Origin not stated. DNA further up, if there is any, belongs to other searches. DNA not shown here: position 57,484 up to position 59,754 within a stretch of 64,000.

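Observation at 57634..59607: Secreted ankyrin-repeat array fused to a metallo-beta-lactamase-fold hydrolase domain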

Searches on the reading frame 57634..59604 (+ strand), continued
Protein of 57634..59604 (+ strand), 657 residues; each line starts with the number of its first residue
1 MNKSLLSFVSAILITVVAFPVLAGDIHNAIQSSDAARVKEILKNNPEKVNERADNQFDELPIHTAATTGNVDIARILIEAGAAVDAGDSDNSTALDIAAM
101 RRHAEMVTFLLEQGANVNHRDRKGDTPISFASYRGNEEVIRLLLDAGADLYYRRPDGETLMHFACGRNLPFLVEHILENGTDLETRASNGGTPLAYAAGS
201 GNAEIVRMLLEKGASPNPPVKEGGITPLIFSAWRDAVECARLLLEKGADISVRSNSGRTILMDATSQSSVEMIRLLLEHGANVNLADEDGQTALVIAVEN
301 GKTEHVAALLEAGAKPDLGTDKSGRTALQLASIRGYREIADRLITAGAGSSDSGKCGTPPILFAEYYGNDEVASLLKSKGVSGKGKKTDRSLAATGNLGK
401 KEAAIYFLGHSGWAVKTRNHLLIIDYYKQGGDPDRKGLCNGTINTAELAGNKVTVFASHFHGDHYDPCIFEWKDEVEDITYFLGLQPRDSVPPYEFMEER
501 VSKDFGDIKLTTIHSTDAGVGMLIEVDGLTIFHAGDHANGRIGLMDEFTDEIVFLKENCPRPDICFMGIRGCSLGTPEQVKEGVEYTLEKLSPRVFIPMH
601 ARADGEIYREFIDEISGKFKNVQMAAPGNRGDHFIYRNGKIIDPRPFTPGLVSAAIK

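Call 52: predict_structure(alignment_id=A2)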
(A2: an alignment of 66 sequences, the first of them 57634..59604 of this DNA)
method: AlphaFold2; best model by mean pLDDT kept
length: 657 residues; sequences in the alignment: 66
mean_pLDDT: 92.1   pTM: 0.87
mean pLDDT of the five models: 92.1, 91.8, 91.5, 91.3, 91.1
residues with pLDDT >= 90: 532; 70-90: 98; 50-70: 11; < 50: 16
segments of 3 or more residues with pLDDT < 50: 18-22, 647-657
pLDDT, mean of each block of 10 residues (from residue 1): 72 62 78 97 96 93 98 98 96 97 98 97 93 94 95 89 96 94 90 95 98 93 85 96 98 91 95 98 96 97 98 97 94 97 97 91 93 95 77 89 96 97 94 93 93 94 86 94 90 95 97 95 98 96 95 98 96 87 98 97 90 96 94 93 63 35
secondary structure, 60 per line:
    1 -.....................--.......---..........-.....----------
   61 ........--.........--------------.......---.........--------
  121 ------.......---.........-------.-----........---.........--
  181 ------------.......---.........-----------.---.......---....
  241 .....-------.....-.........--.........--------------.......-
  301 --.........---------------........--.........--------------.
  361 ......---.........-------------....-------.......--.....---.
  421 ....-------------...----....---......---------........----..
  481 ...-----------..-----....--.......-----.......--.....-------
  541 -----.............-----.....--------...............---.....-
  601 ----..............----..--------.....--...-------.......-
elements in order: H2-22 H25-31 H35-44 H46-50 H61-68 H71-79 H94-100 H104-112 H127-133 H137-145 H160-166 H170-178 H193-199 H203-211 H227-233 H237-245 H260-267 H270-278 H293-299 H303-311 H327-334 H337-345 H360-366 H370-378 H392-395 E403-409 E412-416 E420-424 H445-448 E452-457 H467-474 E479-483 E502-505 E508-514 E520-526 E529-533 H546-558 E564-568 H577-591 E595-599 H605-618 E633-637 E640-642 H650-656

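Call 55: fold_search(model_id=the predicted structure, library=pdb)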
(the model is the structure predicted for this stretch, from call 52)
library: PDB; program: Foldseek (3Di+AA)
matches with E <= 10: 1467; with E <= 0.001: 980
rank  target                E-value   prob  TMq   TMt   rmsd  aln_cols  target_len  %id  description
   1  6mol_A                1.5e-22  1.00  0.46  0.65   4.5       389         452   32  Monoextended DARPin M_R12 complex with EpoR (released 2019-06-05)
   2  5leb                  1.3e-21  1.00  0.20  0.27  19.8       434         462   28  Crystal structure of DARPin-DARPin rigid fusion, variant DDD_D12_06_D12_06_D12 (released 2017-08-02)
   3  4rlv                  1.4e-21  1.00  0.38  0.31   6.9       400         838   30  Crystal Structure of AnkB 24 Ankyrin Repeats in Complex with AnkR Autoinhibition Segment (released 2014-11-26)
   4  5y4d                  2.2e-21  1.00  0.39  0.37   6.6       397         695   31  Crystal Structure of AnkB Ankyrin Repeats in Complex with AnkR/AnkB Chimeric Autoinhibition Segment (released 2017-09-13)
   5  5y4f_A                1.0e-20  1.00  0.47  0.71   7.2       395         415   28  Crystal Structure of AnkB Ankyrin Repeats R13-24 in complex with autoinhibition segment AI-c (released 2017-09-13)
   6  8cs9_A                1.4e-20  1.00  0.40  0.33   7.9       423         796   26  Composite reconstruction of Class 1 of the erythrocyte ankyrin-1 complex (released 2022-07-20)
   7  5lec                  2.0e-20  1.00  0.20  0.27  15.3       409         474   30  Crystal structure of DARPin-DARPin rigid fusion, variant DDD_D12_12_D12_12_D12 (released 2017-08-02)
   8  5lee                  3.3e-20  1.00  0.19  0.26  16.9       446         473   27  Crystal structure of DARPin-DARPin rigid fusion, variant DDD_D12_12_D12_12_D12 (released 2017-08-02)
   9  5le2_A                3.8e-20  1.00  0.19  0.26  15.4       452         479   26  Crystal structure of DARPin-DARPin rigid fusion, variant DDD_D12_15_D12_15_D12 (released 2017-08-02)
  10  5y4f_B                5.5e-20  1.00  0.47  0.71   4.0       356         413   30  Crystal Structure of AnkB Ankyrin Repeats R13-24 in complex with autoinhibition segment AI-c (released 2017-09-13)
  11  5led                  8.7e-20  1.00  0.19  0.27  16.0       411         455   30  Crystal structure of DARPin-DARPin rigid fusion, variant DDD_D12_12_D12_12_D12 (released 2017-08-02)
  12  7v0x                  1.4e-19  1.00  0.46  0.76   5.0       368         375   30  Local refinement of ankyrin-1 (C-terminal half), class 1 of erythrocyte ankyrin-1 complex (released 2022-07-20)
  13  7uzu_A                1.8e-19  1.00  0.34  0.48  13.5       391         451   27  Ankyrin-1 (N-terminal region of membrane binding domain, local refinement from consensus reconstruction; bound to N-te (released 2022-07-20)
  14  5le7_B                9.1e-19  1.00  0.25  0.49  12.7       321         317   32  Crystal structure of DARPin-DARPin rigid fusion, variant DD_D12_13_D12 (released 2017-08-02)
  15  1n11                  1.1e-18  1.00  0.45  0.70   4.4       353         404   31  D34 REGION OF HUMAN ANKYRIN-R AND LINKER (released 2002-12-11)
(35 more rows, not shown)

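Call 69: search_protein_families(library=padloc, proteins=[window:57634-59604:+], max_evalue=0.01)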
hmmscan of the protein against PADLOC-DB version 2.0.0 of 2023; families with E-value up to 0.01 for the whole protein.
window:57634-59604:+ (657 aa): 3 families
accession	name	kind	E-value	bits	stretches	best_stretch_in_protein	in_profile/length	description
PDLC04783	PDC-M72A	-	1.3e-55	187.3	3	131-259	237-364/392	-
PDLC02908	Ankyrin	-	2.9e-28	96.6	4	111-212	723-824/880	-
PDLC02203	MzaA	-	3.7e-05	20.2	0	104-153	24-73/683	-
